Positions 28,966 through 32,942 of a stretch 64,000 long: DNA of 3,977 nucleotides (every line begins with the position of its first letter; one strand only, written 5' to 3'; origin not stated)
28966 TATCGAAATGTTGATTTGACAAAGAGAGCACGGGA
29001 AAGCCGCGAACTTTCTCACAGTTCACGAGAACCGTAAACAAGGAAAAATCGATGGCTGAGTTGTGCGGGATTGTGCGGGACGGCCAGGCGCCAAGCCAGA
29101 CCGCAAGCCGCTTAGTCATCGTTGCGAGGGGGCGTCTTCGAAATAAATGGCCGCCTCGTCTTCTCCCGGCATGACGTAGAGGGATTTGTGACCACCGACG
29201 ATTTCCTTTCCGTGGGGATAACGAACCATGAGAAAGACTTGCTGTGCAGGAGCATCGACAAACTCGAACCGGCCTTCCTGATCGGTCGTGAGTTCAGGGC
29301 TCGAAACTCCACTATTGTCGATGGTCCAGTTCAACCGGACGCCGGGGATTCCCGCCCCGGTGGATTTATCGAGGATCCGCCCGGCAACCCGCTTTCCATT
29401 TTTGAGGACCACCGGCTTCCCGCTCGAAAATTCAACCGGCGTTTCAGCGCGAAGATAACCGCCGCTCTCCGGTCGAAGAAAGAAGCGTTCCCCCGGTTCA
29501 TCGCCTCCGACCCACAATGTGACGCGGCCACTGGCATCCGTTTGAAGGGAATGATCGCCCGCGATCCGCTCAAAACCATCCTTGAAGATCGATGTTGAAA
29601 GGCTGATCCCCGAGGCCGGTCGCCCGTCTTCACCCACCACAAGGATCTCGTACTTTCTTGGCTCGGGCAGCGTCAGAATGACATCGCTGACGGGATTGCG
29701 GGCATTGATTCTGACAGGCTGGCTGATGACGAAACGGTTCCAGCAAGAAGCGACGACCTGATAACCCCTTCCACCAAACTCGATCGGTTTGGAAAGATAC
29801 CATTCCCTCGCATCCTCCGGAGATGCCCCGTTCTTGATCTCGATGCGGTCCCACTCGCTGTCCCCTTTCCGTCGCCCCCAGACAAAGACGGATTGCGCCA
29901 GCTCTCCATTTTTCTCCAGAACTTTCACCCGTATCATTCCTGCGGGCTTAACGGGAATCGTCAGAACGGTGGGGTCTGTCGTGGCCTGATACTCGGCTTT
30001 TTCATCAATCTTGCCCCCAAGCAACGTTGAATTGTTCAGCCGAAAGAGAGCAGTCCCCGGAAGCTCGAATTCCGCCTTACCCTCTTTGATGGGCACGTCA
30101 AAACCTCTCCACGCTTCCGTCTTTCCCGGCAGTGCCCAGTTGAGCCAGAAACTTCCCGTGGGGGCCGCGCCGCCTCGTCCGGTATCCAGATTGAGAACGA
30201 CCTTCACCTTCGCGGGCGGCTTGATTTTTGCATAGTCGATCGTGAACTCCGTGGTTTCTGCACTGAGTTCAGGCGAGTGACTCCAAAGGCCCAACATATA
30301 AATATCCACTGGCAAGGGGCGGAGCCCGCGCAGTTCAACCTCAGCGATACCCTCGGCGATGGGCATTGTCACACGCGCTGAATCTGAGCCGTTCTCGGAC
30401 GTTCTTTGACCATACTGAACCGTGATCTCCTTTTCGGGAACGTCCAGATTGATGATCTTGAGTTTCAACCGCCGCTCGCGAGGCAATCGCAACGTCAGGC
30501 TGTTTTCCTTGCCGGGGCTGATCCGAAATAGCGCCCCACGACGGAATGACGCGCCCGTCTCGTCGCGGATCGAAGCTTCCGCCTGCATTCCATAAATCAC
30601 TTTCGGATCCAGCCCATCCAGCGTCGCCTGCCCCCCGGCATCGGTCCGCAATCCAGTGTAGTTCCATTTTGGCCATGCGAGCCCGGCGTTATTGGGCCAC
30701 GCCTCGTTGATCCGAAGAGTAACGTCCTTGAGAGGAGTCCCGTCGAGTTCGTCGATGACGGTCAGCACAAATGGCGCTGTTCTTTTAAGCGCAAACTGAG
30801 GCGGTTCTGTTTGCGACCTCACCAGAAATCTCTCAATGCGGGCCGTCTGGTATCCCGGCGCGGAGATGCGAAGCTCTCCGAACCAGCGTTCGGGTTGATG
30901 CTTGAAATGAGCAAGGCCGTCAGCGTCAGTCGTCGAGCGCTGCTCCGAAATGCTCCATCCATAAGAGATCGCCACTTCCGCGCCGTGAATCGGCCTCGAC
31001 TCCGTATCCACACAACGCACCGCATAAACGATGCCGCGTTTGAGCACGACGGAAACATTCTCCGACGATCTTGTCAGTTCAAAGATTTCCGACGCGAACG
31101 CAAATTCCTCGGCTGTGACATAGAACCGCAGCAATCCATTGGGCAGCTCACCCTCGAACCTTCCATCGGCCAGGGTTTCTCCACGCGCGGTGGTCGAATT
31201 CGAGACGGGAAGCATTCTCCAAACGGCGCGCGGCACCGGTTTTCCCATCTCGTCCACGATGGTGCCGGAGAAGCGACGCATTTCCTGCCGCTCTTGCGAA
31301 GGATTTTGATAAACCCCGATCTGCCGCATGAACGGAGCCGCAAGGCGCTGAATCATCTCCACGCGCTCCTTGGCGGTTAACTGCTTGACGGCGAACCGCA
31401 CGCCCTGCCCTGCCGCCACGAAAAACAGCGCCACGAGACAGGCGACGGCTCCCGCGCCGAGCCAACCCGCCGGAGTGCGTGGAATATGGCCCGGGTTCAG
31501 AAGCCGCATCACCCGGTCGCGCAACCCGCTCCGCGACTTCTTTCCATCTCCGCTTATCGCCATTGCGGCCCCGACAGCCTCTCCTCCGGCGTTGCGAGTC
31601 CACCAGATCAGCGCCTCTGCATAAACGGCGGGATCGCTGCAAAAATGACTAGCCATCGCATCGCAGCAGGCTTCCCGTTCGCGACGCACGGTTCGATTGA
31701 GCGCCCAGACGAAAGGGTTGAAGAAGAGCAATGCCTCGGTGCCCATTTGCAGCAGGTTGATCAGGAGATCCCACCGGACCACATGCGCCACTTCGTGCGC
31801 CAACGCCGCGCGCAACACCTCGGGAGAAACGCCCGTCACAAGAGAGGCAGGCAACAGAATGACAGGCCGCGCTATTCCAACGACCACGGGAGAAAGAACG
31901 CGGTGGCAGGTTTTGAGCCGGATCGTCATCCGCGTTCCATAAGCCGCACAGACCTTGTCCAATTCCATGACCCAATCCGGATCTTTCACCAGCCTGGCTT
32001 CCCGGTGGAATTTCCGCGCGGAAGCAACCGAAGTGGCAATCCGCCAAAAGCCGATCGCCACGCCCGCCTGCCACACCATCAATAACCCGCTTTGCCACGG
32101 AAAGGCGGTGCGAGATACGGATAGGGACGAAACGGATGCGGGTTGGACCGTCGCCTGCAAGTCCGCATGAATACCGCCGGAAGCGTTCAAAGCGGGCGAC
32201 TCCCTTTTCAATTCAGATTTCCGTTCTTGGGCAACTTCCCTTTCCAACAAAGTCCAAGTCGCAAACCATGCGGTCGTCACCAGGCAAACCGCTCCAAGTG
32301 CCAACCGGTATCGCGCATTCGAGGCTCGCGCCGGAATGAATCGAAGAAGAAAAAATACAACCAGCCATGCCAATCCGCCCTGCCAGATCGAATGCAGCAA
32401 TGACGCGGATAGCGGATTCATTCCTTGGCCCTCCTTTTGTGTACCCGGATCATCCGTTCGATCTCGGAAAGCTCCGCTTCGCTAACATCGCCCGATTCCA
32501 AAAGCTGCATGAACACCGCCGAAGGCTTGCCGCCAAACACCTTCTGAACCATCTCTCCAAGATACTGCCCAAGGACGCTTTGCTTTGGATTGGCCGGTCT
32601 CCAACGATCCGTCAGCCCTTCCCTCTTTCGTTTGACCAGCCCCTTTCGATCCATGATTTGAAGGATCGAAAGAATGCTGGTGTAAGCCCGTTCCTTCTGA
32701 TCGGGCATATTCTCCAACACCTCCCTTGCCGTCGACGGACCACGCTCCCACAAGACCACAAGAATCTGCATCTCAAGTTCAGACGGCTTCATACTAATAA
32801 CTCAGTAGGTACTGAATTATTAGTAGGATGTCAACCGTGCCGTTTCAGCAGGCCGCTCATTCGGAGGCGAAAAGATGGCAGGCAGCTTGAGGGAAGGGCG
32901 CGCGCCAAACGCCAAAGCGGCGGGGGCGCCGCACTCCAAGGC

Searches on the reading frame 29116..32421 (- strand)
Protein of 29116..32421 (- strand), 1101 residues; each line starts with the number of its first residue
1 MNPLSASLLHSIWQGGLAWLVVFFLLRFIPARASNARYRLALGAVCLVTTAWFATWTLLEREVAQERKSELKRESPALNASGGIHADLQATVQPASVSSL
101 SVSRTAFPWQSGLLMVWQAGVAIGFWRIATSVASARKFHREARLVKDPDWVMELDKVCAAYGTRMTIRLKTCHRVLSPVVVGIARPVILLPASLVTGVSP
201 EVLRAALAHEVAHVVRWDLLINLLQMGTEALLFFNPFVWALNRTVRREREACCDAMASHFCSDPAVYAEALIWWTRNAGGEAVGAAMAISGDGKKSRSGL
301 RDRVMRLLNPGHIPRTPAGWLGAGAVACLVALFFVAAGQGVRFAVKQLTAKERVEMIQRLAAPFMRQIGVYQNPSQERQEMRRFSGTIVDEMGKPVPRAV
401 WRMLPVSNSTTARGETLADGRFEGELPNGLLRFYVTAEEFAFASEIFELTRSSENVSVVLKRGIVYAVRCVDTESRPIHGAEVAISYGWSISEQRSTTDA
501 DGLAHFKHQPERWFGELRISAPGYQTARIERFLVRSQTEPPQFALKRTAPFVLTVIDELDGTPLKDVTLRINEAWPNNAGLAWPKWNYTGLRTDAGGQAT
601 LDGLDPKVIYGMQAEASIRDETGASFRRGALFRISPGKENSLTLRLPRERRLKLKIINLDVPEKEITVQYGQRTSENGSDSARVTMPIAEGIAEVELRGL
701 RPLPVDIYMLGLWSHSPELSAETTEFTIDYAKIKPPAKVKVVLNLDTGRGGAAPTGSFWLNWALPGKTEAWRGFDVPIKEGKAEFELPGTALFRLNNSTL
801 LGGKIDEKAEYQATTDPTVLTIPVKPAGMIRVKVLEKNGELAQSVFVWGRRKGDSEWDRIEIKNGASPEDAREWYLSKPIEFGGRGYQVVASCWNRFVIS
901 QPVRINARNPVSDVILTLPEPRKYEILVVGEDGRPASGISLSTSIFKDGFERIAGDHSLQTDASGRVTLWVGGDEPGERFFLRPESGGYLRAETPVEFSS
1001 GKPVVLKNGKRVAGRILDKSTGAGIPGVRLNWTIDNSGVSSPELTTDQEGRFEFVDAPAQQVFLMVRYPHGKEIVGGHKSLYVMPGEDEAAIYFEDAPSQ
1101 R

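Call 66: search_protein_families(library=pfam, proteins=[window:29116-32421:-], max_evalue=0.00001)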
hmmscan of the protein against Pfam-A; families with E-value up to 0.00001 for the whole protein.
window:29116-32421:- (1101 aa): 5 families
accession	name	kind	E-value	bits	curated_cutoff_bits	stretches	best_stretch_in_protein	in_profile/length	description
PF05569.17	Peptidase_M56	-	8.1e-30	104.4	31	1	18-272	13-264/296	BlaR1 peptidase M56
PF13620.12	CarboxypepD_reg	-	2.9e-23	82.4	32.3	0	1012-1071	2-59/82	Carboxypeptidase regulatory-like domain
PF02369.22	Big_1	-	1.3e-07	32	34.9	0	1020-1053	28-63/93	Bacterial Ig-like domain (group 1)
PF13715.12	CarbopepD_reg_2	-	2.6e-07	31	32.2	0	1012-1068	1-52/88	CarboxypepD_reg-like domain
PF17789.7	MG4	-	8.1e-06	26.4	24.7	0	460-520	10-72/95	Macroglobulin domain MG4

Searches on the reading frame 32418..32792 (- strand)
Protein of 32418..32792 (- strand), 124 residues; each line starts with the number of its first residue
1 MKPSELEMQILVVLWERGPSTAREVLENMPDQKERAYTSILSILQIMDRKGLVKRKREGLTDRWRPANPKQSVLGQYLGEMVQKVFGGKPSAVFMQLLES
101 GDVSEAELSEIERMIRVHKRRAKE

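Call 78: search_protein_families(library=pfam, proteins=[window:32418-32792:-], max_evalue=0.00001)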
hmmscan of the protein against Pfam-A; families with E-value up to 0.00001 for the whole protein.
window:32418-32792:- (124 aa): 2 families
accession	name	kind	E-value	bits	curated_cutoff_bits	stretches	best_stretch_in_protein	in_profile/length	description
PF03965.22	Penicillinase_R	-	7.1e-23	81.6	22.6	1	4-116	2-114/115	Penicillinase repressor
PF01978.25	TrmB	-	4.4e-07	30.1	25.6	1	4-69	7-67/68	Sugar-specific transcriptional regulator TrmB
